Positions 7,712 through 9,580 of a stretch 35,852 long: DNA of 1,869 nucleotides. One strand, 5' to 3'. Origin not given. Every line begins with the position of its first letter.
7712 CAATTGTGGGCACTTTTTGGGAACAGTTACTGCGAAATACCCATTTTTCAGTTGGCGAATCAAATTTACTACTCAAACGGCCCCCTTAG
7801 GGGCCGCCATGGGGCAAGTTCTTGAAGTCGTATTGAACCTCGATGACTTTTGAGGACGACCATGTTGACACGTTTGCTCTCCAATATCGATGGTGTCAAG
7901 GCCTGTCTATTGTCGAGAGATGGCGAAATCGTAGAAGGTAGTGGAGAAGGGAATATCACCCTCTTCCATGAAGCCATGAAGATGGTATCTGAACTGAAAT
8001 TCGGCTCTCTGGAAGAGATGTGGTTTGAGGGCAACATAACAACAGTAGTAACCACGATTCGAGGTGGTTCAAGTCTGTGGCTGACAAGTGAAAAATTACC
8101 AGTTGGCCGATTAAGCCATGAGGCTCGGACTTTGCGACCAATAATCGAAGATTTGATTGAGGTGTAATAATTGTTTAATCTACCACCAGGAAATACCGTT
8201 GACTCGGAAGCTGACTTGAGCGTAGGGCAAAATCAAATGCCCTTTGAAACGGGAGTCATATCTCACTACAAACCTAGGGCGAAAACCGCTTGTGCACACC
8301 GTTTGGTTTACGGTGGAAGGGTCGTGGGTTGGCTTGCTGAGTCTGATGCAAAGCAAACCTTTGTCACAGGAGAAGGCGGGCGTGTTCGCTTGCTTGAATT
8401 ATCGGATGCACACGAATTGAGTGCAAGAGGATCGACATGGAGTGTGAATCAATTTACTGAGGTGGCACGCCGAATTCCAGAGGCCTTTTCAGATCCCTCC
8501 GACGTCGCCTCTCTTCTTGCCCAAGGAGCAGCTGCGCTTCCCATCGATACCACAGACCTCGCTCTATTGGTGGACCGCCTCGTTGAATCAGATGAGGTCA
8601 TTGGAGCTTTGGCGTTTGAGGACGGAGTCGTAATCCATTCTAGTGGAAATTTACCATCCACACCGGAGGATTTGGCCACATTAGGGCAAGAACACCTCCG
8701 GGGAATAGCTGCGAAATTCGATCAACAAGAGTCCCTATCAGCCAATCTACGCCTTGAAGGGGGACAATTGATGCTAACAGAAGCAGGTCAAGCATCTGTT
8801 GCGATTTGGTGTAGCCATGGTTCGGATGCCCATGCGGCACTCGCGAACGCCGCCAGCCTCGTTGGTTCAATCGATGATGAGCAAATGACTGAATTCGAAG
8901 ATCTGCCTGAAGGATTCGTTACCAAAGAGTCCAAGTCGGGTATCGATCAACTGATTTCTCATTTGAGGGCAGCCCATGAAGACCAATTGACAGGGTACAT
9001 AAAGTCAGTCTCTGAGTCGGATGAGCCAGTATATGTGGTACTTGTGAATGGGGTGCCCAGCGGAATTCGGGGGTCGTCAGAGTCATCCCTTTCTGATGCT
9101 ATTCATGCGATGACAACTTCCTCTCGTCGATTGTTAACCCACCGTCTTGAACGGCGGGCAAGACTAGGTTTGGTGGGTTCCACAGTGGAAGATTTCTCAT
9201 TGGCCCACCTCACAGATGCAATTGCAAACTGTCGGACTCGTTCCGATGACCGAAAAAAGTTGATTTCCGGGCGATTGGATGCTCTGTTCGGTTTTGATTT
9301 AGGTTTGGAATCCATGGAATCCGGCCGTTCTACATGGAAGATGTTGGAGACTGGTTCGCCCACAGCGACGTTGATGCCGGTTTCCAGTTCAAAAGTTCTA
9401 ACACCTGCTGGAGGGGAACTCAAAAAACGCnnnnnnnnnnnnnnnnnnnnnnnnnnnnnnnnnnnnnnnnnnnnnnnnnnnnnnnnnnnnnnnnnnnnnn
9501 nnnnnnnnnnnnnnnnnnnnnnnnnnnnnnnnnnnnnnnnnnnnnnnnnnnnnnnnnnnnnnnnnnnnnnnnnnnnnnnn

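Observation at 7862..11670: Roadblock/LC7 gene coupled to a 1076-aa coiled-coil protein and a 2-TM protein, with no GTPase: candidate uncharacterised archaeal polarity/scaffold module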

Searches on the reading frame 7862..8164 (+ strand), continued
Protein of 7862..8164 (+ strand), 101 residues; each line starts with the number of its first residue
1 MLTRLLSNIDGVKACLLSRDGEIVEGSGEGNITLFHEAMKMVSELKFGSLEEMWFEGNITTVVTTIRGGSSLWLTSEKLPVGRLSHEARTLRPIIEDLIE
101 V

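Call 94: list_cluster_members(proteins=[window:7862-8164:+, window:11410-11667:+, P0155, P0166])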
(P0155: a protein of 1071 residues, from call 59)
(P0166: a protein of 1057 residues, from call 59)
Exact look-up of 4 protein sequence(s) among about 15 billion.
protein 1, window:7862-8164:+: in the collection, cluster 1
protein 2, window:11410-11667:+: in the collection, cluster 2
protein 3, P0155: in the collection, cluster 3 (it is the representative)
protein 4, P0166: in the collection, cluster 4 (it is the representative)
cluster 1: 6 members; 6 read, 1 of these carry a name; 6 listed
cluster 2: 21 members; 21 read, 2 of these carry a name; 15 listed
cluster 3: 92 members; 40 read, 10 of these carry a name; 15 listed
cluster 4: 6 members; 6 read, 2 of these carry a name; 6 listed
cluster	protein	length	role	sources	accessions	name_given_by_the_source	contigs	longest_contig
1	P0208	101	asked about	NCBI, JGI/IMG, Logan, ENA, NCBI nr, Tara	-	-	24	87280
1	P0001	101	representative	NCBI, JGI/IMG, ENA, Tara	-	strand:+ start:656 stop:961 length:306 start_codon:yes stop_codon:yes gene_type:complete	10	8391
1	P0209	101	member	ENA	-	-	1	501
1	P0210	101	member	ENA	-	-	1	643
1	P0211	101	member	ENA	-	-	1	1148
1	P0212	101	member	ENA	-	-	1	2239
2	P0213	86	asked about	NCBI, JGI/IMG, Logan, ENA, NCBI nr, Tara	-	-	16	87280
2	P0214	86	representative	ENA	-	-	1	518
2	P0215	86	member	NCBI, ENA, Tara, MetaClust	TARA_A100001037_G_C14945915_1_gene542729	strand:+ start:596 stop:856 length:261 start_codon:yes stop_codon:yes gene_type:complete | TARA_032_DCM_0.22-1.6_C14945915_1_gene542729 "" ""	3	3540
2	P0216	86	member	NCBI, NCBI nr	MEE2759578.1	MAG: hypothetical protein VYA86_06345 [Candidatus Thermoplasmatota archaeon] | hypothetical protein [Candidatus Thermoplasmatota archaeon]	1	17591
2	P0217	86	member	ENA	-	-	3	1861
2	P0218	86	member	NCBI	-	-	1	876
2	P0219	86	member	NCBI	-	-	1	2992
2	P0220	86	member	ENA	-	-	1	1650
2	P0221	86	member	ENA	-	-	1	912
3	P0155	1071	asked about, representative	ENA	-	-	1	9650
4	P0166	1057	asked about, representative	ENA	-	-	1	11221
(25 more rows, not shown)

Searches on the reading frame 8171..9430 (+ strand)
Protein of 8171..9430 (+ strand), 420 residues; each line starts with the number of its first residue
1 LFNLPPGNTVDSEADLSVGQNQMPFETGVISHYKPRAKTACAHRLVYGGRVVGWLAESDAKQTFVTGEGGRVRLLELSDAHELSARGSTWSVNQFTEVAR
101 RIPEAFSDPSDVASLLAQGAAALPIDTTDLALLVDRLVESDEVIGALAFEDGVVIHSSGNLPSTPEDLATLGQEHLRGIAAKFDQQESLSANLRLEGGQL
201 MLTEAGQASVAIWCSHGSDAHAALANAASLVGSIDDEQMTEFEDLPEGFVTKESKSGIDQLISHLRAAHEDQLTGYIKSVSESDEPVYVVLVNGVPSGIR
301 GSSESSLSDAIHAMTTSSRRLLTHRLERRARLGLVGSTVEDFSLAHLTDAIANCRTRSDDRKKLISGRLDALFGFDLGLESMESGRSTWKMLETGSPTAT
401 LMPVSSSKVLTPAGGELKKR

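Call 13: find_homologous_proteins(query=window:8171-9430:+, max_evalue=0.001)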
Query window:8171-9430:+ (420 aa): 9 proteins with E <= 0.001 among 8000 candidates.
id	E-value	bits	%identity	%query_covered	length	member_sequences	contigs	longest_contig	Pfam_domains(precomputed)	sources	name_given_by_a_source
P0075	3.4e-220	749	80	100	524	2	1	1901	-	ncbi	-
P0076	4.2e-179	614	66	100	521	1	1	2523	-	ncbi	-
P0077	2.0e-171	589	79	81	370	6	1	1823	-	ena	-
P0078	2.0e-171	589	78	80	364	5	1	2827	-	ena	-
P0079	3.1e-135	470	83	61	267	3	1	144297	-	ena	-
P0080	7.3e-102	360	74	52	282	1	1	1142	-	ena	-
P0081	3.5e-67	246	87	31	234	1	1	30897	-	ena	-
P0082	2.8e-60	223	67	38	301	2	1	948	-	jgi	-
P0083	8.8e-41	159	41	52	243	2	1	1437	-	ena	-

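Call 40: predict_structure(alignment_id=A5)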
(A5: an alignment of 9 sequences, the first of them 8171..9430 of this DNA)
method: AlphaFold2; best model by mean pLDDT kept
length: 420 residues; sequences in the alignment: 9
mean_pLDDT: 40.0   pTM: 0.29
mean pLDDT of the five models: 40.0, 35.1, 33.7, 31.6, 31.3
residues with pLDDT >= 90: 0; 70-90: 10; 50-70: 105; < 50: 305
segments of 3 or more residues with pLDDT < 50: 1-128, 183-188, 217-247, 268-275, 292-308, 310-420
pLDDT, mean of each block of 10 residues (from residue 1): 25 28 25 31 33 34 29 25 27 32 28 33 41 57 64 64 70 64 49 60 57 54 37 29 45 51 51 51 53 46 41 33 26 24 34 41 42 36 33 27 27 26
secondary structure, 60 per line:
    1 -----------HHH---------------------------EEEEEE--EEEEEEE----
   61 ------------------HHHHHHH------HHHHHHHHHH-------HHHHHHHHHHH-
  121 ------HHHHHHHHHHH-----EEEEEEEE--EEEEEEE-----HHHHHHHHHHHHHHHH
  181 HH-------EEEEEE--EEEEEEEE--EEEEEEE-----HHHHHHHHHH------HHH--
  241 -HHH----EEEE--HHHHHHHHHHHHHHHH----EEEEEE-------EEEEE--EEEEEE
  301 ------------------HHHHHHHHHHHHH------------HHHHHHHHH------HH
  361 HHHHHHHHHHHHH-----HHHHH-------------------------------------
elements in order: E42-47 E50-56 H79-85 H92-101 H109-119 H127-137 E143-150 E153-159 H165-182 E190-195 E198-205 E208-214 H220-229 E249-252 H255-270 E275-280 E288-292 E295-300 H319-331 H344-352 H359-373 H379-383
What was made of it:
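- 8171..8545 (+): B aa 1-125: N-terminal domain of unknown fold, with the conserved start MFxLPxG and the motif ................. AF2 confidence is low here (call 40).
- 8546..8875 (+): B aa ~126-235: internal Roadblock/LC7 domain. The AF2 segment 127-229 has the Roadblock topology at pLDDT 57-70 (call 40).
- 8876..9205 (+): B aa ~236-345: middle alpha/beta domain. It looks DUF4388/PATAN-like by eye, but this is unconfirmed. AF2 confidence is low (call 40).
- On Roadblock/LC7: internal domain of B (aa ~126-235): Topology is correct at pLDDT 57-70 (call 40).
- The B N-terminal model is poor overall (pLDDT 40; call 40).
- Tried and rejected: Only the 127-229 segment is usable, and the N-terminal and middle domains remain unresolved (call 40).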

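Call 45: fold_search(model_id=the predicted structure, library=pdb)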
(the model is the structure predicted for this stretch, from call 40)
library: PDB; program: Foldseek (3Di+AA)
matches with E <= 10: 1314; with E <= 0.001: 128
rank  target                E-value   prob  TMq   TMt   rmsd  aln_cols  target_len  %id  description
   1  1veu_B                3.8e-06  1.00  0.22  0.64   4.0       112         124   12  Crystal structure of the p14/MP1 complex at 2.15 A resolution (released 2004-08-03)
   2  6hjm_F                4.0e-06  1.00  0.21  0.60   6.5       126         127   15  Myxococcus xanthus MglB (released 2019-12-04)
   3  6hjm_A                4.3e-06  1.00  0.20  0.60   6.1       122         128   16  Myxococcus xanthus MglB (released 2019-12-04)
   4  6hjm_O                5.4e-06  1.00  0.20  0.62   5.2       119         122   16  Myxococcus xanthus MglB (released 2019-12-04)
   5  6hjm_P                5.8e-06  1.00  0.21  0.58   8.5       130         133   15  Myxococcus xanthus MglB (released 2019-12-04)
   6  7yh1_A                6.1e-06  1.00  0.22  0.69   4.6       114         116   18  Roadblock from Candidatus Prometheoarchaeum syntrophicum strain MK-D1 (released 2023-07-19)
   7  6hjm_C                6.1e-06  1.00  0.20  0.60   5.2       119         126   16  Myxococcus xanthus MglB (released 2019-12-04)
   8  6hjm_B                6.1e-06  1.00  0.20  0.58   6.7       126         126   17  Myxococcus xanthus MglB (released 2019-12-04)
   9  6hjm_S                7.4e-06  1.00  0.21  0.60   5.5       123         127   15  Myxococcus xanthus MglB (released 2019-12-04)
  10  6hjm_J                8.3e-06  1.00  0.22  0.65   4.7       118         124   15  Myxococcus xanthus MglB (released 2019-12-04)
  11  3kye_C                9.4e-06  1.00  0.21  0.65   3.7       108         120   19  Crystal Structure of Roadblock/LC7 Domain from Streptomyces avermitilis (released 2009-12-22)
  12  6hjm_H                9.4e-06  1.00  0.22  0.66   3.9       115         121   16  Myxococcus xanthus MglB (released 2019-12-04)
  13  3kye_B                9.9e-06  1.00  0.22  0.65   3.9       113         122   20  Crystal Structure of Roadblock/LC7 Domain from Streptomyces avermitilis (released 2009-12-22)
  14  3cpt_B                1.1e-05  1.00  0.22  0.69   4.1       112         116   12  MP1-p14 Scaffolding complex (released 2008-07-01)
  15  6h5b_B                1.3e-05  1.00  0.21  0.61   5.5       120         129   16  Myxococcus xanthus MglA in complex with its GAP MglB and GTPgammaS (released 2019-11-27)
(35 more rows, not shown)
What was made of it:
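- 8546..8875 (+): The Foldseek top 50 are all Roadblock proteins (call 45).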

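Call 59: search_protein_representatives(alignment_id=A5)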
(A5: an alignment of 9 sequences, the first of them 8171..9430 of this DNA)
Query: 9 sequences, 489 profile positions. Proteins with E-value up to 0.001 (for the whole library): 54; up to 1e-10: 36; up to 1e-30: 21. The best 54 are listed.
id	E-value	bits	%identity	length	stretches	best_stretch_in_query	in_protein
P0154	1.5e-280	947.7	-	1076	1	1-489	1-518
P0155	6.2e-120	418.0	-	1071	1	1-489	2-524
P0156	4.8e-106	372.2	-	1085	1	1-488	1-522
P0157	5.1e-104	365.5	-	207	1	250-450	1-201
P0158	2.7e-99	350.0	-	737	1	1-488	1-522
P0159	3.0e-97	343.2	-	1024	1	1-488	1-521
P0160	1.3e-86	308.1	-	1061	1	1-477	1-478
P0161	6.6e-81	289.3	-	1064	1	1-488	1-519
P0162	1.4e-67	245.4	-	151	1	168-299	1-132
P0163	3.9e-65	237.3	-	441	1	1-383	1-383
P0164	1.6e-64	235.3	-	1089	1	4-488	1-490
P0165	5.2e-63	230.3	-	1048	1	1-479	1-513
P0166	1.0e-61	226.0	-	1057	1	1-488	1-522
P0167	1.9e-57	211.9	-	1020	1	1-488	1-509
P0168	7.2e-51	190.2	-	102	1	1-99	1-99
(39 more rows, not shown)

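Call 64: search_protein_families(library=pfam, proteins=[P0155, P0156, P0159, P0160, P0161, P0164, P0165, P0166, P0167], max_evalue=0.05)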
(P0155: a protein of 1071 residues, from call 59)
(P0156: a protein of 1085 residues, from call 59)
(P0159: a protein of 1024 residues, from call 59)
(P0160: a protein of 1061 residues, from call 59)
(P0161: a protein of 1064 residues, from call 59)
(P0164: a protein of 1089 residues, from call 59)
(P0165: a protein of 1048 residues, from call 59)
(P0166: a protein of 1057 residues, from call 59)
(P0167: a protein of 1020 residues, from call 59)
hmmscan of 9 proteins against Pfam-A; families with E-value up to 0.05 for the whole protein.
P0155 (1071 aa): 1 family
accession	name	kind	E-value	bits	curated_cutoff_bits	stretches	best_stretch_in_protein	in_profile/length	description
PF03259.23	Robl_LC7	-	0.049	13.8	23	0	151-215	23-87/91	Roadblock/LC7 domain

P0156 (1085 aa): 1 family
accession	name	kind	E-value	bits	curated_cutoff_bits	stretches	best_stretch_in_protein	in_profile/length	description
PF05192.23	MutS_III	-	0.025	15.3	34.1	1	799-912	65-172/194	MutS domain III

P0159 (1024 aa): 2 families
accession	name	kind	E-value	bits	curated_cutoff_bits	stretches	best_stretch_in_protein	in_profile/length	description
PF03259.23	Robl_LC7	-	0.0006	19.9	23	1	132-215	4-89/91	Roadblock/LC7 domain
PF02561.19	FliS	-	0.026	15.2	26.7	0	444-493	27-75/115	Flagellar protein FliS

P0160 (1061 aa): 2 families
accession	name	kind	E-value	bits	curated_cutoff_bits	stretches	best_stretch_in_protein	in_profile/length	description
PF06103.16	DUF948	-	0.014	16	37.2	0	635-690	28-83/89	Bacterial protein of unknown function (DUF948)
PF23153.1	Aip3p_Bud6_N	-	0.016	15.9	27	1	794-845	17-68/109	Aip3p/Bud6 N-terminal domain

P0161 (1064 aa): 2 families
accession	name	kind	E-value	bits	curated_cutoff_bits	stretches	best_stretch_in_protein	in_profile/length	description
PF06008.19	Laminin_I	-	0.02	15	34.6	0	436-516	20-100/259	Laminin Domain I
PF13851.11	GAS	-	0.025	14.4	32.3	0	399-531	46-175/200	Growth-arrest specific micro-tubule binding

P0164 (1089 aa): 0 families

P0165 (1048 aa): 0 families

P0166 (1057 aa): 1 family
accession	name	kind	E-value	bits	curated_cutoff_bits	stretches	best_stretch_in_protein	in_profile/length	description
PF14451.12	Ub-Mut7C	-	0.029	14.7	23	0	829-858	28-57/81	Mut7-C ubiquitin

P0167 (1020 aa): 0 families
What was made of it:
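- On Roadblock/LC7: internal domain of B (aa ~126-235): Pfam Robl_LC7 remains below the cutoff, at best 19.9 of 23 bits (call 64).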

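Call 78: find_encoding_contigs(protein=P0164, flank=10000, max_places=2)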
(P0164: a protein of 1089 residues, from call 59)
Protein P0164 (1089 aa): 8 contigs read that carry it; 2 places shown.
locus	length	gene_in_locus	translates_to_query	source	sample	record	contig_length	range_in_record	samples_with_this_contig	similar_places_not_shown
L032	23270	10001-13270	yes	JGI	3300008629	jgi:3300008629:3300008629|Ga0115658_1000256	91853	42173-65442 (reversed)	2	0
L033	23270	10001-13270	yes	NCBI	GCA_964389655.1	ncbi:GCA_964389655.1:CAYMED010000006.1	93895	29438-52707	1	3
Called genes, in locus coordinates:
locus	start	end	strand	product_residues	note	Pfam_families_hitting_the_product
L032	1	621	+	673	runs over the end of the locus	PF07973:tRNA_SAD, PF00587:tRNA-synt_2b, PF03129:HGTP_anticodon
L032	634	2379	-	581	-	-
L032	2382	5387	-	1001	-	-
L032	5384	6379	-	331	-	PF00288:GHMP_kinases_N, PF08544:GHMP_kinases_C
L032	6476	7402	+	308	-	PF02729:OTCace_N, PF00185:OTCace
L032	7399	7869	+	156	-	PF01948:PyrI, PF02748:PyrI_C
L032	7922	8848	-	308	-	PF01171:ATP_bind_3 (faint)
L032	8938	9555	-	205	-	PF05148:Methyltransf_8 (weak), PF13489:Methyltransf_23 (weak), PF13847:Methyltransf_31, PF08241:Methyltransf_11, PF08242:Methyltransf_12, PF13649:Methyltransf_25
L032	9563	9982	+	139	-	-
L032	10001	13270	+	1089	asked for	-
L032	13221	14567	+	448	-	PF01839:FG-GAP (faint), PF13517:FG-GAP_3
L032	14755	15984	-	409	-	-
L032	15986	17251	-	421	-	PF01882:DUF58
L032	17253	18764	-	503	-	PF14258:DUF4350 (faint)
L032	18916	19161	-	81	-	PF05239:PRC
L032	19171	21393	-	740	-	PF02359:CDC48_N, PF02933:CDC48_2, PF00004:AAA, PF05496:RuvB_N (weak), PF07728:AAA_5 (weak), PF17862:AAA_lid_3, PF00004:AAA, PF17862:AAA_lid_3, +20 more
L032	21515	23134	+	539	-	PF00171:Aldedh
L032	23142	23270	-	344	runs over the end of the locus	PF01916:DS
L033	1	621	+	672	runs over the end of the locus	PF07973:tRNA_SAD, PF00587:tRNA-synt_2b, PF03129:HGTP_anticodon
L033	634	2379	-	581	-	-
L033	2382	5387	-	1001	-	-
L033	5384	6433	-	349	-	PF00288:GHMP_kinases_N, PF08544:GHMP_kinases_C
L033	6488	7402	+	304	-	PF02729:OTCace_N, PF00185:OTCace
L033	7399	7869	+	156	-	PF01948:PyrI, PF02748:PyrI_C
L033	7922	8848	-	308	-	PF01171:ATP_bind_3 (faint)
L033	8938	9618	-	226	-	PF13489:Methyltransf_23 (faint), PF05148:Methyltransf_8 (weak), PF13649:Methyltransf_25, PF13847:Methyltransf_31, PF08241:Methyltransf_11, PF08242:Methyltransf_12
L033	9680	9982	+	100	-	-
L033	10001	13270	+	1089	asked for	-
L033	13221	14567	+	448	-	PF01839:FG-GAP (faint), PF13517:FG-GAP_3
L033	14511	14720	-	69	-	-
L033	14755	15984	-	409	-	-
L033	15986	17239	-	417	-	PF01882:DUF58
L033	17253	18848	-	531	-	PF14258:DUF4350 (faint)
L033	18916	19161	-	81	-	PF05239:PRC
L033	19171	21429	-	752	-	PF02359:CDC48_N, PF02933:CDC48_2, PF05496:RuvB_N (weak), PF13191:AAA_16 (weak), PF00004:AAA, PF17862:AAA_lid_3, PF00004:AAA, PF17862:AAA_lid_3, +20 more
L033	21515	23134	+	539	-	PF00171:Aldedh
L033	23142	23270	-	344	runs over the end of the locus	PF01916:DS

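Call 79: find_encoding_contigs(protein=P0165, flank=10000, max_places=2)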
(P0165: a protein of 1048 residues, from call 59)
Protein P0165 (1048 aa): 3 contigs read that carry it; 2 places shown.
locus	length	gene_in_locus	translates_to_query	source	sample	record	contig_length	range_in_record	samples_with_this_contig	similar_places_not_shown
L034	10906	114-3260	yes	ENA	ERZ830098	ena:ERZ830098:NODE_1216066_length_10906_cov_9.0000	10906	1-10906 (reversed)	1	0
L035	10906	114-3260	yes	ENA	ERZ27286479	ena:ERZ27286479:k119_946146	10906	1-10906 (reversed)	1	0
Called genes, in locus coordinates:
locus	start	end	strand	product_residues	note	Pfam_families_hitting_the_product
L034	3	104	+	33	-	?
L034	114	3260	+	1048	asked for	-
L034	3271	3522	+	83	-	-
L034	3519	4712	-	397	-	-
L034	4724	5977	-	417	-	PF01882:DUF58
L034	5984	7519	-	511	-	PF14258:DUF4350 (faint)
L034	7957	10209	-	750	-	PF02359:CDC48_N, PF02933:CDC48_2, PF00004:AAA, PF05496:RuvB_N (weak), PF13191:AAA_16 (weak), PF17862:AAA_lid_3, PF00004:AAA, PF17862:AAA_lid_3, +10 more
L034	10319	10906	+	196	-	?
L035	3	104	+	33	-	?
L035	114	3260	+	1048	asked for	-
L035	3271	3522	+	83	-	-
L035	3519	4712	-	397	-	-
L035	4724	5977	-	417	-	PF01882:DUF58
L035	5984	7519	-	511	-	PF14258:DUF4350 (faint)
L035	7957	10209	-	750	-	PF02359:CDC48_N, PF02933:CDC48_2, PF00004:AAA, PF05496:RuvB_N (weak), PF13191:AAA_16 (weak), PF17862:AAA_lid_3, PF00004:AAA, PF17862:AAA_lid_3, +17 more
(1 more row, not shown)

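Call 80: find_encoding_contigs(protein=P0160, flank=10000, max_places=2)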
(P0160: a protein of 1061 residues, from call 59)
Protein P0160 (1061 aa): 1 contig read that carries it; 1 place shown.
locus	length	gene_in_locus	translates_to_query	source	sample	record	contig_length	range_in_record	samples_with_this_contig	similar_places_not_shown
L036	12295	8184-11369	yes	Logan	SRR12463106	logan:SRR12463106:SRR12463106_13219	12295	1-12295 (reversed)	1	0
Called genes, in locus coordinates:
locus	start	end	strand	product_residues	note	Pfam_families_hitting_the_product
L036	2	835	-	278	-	?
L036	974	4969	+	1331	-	PF13517:FG-GAP_3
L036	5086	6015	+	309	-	PF02729:OTCace_N, PF00185:OTCace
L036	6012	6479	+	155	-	PF01948:PyrI, PF02748:PyrI_C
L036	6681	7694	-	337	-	PF01171:ATP_bind_3 (faint), PF16503:zn-ribbon_14 (weak)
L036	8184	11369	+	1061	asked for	-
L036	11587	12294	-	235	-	?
